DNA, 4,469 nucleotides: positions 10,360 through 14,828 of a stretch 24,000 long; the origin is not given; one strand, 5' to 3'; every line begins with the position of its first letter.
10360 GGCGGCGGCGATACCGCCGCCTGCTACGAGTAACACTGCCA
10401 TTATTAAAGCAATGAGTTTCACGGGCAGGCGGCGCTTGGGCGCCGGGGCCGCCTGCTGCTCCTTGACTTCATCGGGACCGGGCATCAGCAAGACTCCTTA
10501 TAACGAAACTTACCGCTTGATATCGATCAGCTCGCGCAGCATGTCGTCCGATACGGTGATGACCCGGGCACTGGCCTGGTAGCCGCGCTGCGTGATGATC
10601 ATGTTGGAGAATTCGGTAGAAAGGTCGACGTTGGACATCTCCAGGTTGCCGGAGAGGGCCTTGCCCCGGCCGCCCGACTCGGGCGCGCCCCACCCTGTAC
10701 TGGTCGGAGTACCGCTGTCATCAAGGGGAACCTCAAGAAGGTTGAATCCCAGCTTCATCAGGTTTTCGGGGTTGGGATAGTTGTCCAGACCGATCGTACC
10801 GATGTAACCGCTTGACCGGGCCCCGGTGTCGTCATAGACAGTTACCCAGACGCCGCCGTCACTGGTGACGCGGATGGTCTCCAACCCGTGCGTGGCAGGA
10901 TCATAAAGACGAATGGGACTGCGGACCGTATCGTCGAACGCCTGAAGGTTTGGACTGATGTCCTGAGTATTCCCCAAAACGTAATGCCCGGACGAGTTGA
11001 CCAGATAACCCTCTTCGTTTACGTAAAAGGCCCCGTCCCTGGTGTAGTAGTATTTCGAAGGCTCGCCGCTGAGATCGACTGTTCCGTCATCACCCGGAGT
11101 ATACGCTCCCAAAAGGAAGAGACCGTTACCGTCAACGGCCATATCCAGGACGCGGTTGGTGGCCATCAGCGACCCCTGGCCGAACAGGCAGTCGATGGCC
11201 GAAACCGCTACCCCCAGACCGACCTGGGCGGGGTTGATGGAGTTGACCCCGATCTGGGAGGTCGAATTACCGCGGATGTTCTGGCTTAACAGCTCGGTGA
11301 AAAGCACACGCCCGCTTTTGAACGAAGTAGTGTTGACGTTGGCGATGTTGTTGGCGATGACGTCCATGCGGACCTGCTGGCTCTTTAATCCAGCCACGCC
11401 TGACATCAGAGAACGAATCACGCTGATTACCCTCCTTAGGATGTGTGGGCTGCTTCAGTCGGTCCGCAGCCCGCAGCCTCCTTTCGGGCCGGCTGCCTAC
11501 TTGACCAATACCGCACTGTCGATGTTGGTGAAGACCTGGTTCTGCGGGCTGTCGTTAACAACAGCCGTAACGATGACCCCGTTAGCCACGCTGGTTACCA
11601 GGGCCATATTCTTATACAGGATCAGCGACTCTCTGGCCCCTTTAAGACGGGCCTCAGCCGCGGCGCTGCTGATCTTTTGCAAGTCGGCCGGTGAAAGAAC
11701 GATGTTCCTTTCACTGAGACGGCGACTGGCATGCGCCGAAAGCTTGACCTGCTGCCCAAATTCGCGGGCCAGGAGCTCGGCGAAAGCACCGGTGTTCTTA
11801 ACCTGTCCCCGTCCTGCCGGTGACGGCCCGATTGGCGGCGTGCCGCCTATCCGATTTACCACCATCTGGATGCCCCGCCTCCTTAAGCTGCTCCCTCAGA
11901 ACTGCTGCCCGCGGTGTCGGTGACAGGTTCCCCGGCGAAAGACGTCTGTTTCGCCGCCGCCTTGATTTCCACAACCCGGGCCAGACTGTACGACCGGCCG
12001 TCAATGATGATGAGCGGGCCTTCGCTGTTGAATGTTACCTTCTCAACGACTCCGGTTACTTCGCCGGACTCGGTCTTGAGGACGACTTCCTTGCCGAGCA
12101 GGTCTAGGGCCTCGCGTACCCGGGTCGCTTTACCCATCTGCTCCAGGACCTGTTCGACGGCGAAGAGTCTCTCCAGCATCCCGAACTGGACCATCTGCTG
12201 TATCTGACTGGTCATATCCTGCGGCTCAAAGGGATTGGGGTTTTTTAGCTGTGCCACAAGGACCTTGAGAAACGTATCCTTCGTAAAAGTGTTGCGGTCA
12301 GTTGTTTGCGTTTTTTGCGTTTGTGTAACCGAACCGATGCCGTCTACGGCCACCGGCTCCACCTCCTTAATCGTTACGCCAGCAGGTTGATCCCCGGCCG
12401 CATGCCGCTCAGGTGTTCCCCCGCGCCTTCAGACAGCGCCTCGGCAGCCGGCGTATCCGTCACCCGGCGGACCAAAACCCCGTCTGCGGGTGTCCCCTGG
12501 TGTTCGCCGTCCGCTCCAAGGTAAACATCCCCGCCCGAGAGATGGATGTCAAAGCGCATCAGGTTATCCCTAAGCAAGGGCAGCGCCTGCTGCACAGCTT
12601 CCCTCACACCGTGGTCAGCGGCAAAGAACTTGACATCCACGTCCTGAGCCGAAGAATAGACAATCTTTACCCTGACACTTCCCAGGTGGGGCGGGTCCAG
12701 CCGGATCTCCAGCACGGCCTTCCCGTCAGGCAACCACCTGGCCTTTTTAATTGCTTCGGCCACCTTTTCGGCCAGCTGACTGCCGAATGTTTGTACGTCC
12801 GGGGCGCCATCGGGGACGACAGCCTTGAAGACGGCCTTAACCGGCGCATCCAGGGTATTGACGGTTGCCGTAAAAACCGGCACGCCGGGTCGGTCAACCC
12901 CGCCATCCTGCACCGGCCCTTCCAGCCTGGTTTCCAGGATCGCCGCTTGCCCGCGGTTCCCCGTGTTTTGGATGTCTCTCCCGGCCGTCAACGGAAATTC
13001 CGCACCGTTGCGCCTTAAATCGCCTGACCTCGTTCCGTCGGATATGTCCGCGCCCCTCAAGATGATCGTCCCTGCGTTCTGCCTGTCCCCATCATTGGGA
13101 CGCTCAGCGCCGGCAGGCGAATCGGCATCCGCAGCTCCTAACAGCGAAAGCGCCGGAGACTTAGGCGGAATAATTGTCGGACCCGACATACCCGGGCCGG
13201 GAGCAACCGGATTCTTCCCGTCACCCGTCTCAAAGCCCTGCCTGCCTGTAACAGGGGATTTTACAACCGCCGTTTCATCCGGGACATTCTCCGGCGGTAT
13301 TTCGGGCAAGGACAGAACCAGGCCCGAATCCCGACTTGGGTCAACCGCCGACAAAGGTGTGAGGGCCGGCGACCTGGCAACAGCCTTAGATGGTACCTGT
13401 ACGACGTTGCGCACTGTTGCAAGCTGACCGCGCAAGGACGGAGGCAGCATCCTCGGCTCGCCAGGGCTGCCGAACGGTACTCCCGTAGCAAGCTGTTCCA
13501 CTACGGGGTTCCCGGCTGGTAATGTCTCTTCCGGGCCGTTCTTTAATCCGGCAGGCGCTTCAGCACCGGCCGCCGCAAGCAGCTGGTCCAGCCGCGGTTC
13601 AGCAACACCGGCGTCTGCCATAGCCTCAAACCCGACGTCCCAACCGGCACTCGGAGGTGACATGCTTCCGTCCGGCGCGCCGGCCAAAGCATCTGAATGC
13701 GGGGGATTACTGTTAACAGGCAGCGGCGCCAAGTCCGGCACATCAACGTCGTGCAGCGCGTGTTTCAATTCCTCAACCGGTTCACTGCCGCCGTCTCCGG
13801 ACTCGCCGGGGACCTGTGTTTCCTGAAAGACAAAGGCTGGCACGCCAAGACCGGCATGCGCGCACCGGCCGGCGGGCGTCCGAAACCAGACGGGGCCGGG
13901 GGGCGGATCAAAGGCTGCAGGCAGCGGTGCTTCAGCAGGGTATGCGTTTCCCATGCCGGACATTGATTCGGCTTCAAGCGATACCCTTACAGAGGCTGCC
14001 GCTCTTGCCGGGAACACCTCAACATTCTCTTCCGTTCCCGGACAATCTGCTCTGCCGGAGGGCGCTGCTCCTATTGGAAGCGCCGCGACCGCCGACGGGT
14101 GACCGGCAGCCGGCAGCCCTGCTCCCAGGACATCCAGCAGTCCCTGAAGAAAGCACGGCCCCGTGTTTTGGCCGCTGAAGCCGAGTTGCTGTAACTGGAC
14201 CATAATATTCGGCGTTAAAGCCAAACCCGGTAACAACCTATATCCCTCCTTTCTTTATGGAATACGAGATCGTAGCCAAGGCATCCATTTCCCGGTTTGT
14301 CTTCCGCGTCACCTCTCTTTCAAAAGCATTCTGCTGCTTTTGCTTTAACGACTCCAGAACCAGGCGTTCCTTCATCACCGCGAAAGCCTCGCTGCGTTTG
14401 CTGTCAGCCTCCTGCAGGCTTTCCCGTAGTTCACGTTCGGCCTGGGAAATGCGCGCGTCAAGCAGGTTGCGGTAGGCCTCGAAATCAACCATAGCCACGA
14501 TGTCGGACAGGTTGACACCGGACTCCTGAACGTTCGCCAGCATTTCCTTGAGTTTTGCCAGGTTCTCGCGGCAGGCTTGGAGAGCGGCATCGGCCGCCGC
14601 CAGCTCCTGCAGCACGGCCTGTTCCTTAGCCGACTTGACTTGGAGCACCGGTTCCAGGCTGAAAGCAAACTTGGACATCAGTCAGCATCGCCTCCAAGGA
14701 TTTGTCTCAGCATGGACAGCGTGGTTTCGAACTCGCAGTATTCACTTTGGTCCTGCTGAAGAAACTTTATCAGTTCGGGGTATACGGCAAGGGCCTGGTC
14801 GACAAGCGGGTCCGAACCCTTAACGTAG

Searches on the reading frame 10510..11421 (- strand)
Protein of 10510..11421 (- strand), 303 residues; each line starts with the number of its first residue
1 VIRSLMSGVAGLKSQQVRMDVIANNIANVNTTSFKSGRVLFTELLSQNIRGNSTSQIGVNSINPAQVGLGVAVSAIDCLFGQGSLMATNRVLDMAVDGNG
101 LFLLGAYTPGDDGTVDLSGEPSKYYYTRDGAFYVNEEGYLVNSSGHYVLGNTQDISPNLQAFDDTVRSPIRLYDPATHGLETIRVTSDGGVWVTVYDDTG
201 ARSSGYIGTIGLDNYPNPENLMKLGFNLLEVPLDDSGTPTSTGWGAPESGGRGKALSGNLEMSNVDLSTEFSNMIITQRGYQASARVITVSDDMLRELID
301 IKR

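Call 37: search_protein_families(library=pfam, proteins=[window:10510-11421:-], max_evalue=0.001)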
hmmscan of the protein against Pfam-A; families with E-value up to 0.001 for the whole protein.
window:10510-11421:- (303 aa): 3 families
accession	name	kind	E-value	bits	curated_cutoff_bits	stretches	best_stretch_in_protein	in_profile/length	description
PF06429.18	Flg_bbr_C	-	5.1e-16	58.3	23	1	257-300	2-45/46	Flagellar basal body rod FlgEFG protein C-terminal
PF00460.25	Flg_bb_rod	-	5.8e-10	39.4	20.7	1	8-35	4-31/31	Flagella basal body rod protein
PF22692.1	LlgE_F_G_D1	-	1e-08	35.7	27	1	123-191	16-62/64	Flagellar hook protein FlgE/F/G D1 domain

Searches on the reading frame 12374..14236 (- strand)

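Call 37: search_protein_families(library=pfam, proteins=[window:12374-14236:-], max_evalue=0.001)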
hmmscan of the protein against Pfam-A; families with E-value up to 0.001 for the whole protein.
window:12374-14236:- (620 aa): 1 family
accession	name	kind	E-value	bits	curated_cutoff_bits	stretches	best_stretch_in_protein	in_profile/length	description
PF02120.21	Flg_hook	-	3.2e-12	46.5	29.8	1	501-577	7-82/85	Flagellar hook-length control protein FliK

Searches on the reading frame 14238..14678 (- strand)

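Call 37: search_protein_families(library=pfam, proteins=[window:14238-14678:-], max_evalue=0.001)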
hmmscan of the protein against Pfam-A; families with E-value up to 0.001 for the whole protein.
window:14238-14678:- (146 aa): 1 family
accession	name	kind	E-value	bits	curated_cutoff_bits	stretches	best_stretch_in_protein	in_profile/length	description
PF02050.21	FliJ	-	2.9e-08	34.4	28.4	1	23-139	4-123/123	Flagellar FliJ protein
